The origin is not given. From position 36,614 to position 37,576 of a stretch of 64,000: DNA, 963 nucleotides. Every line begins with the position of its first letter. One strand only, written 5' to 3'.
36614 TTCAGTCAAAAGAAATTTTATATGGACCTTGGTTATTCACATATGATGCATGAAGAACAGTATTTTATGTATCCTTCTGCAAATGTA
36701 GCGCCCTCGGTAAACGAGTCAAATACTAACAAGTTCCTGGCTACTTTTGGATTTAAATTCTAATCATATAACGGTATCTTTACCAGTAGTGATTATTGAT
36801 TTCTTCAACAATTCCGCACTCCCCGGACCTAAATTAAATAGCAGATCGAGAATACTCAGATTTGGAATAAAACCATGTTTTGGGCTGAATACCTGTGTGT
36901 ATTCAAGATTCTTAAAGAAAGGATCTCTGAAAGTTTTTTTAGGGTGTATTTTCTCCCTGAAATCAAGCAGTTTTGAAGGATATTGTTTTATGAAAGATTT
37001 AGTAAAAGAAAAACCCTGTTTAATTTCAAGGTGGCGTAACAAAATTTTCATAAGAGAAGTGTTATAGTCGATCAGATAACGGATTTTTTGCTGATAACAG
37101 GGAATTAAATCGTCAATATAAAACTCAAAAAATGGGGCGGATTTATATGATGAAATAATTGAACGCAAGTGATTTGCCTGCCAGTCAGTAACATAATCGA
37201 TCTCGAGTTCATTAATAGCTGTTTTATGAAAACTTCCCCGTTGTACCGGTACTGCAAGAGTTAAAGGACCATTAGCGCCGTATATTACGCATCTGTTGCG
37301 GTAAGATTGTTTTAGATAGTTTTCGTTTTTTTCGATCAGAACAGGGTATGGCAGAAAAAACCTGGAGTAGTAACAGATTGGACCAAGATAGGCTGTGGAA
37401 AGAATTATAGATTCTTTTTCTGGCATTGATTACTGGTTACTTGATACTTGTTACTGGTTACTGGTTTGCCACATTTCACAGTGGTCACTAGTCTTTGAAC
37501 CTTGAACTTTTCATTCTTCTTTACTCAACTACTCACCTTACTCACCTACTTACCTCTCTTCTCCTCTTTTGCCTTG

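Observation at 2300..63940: About half of all intergenic spacers are built from one shared vocabulary of short-period repeat words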

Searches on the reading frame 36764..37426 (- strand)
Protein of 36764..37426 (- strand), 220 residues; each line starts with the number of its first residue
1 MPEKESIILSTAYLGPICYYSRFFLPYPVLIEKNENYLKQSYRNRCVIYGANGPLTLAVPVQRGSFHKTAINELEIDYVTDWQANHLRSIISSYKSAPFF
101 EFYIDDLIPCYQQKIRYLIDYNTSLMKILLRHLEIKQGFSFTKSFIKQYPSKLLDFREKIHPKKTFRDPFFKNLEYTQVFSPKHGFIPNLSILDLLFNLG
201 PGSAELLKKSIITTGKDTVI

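Call 49: find_encoding_contigs(protein=window:36764-37426:-, flank=10000, max_places=5)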
Protein window:36764-37426:- (220 aa): 12 contigs read that carry it; 5 places shown.
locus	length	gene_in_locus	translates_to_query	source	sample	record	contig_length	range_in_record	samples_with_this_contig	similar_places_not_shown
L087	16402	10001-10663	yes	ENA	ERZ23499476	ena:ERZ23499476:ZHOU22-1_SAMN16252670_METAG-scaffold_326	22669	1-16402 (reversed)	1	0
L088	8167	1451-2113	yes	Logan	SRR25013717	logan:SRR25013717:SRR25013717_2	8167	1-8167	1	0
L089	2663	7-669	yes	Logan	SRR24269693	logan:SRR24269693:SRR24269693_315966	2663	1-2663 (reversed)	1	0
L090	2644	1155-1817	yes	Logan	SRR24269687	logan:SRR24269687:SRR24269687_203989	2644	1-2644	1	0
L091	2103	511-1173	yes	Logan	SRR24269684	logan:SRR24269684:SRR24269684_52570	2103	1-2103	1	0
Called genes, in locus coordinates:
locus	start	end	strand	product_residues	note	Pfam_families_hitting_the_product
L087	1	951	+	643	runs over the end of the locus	PF02824:TGS (weak), PF07973:tRNA_SAD, PF00587:tRNA-synt_2b, PF03129:HGTP_anticodon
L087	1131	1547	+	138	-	PF05198:IF3_N, PF00707:IF3_C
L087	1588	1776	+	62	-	PF01632:Ribosomal_L35p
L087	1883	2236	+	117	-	PF00453:Ribosomal_L20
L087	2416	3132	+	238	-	PF01113:DapB_N, PF05173:DapB_C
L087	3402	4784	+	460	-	PF10502:Peptidase_S26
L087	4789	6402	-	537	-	PF12801:Fer4_5, PF25160:LdpA_Fe-S-bd (faint), PF00037:Fer4 (faint), PF12797:Fer4_2 (faint), PF12798:Fer4_3 (faint), PF12837:Fer4_6 (faint), PF12801:Fer4_5 (weak), PF12838:Fer4_7 (weak), +5 more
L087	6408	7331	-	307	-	PF04015:DUF362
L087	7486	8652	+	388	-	PF01969:Ni_insertion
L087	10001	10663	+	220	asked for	PF08889:WbqC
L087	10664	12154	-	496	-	PF03349:Toluene_X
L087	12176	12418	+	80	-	-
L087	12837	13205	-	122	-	-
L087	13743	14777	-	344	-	-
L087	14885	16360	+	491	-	PF00587:tRNA-synt_2b, PF03129:HGTP_anticodon, PF09180:ProRS-C_1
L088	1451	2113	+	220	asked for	PF08889:WbqC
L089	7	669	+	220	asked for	PF08889:WbqC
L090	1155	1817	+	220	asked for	PF08889:WbqC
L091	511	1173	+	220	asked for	PF08889:WbqC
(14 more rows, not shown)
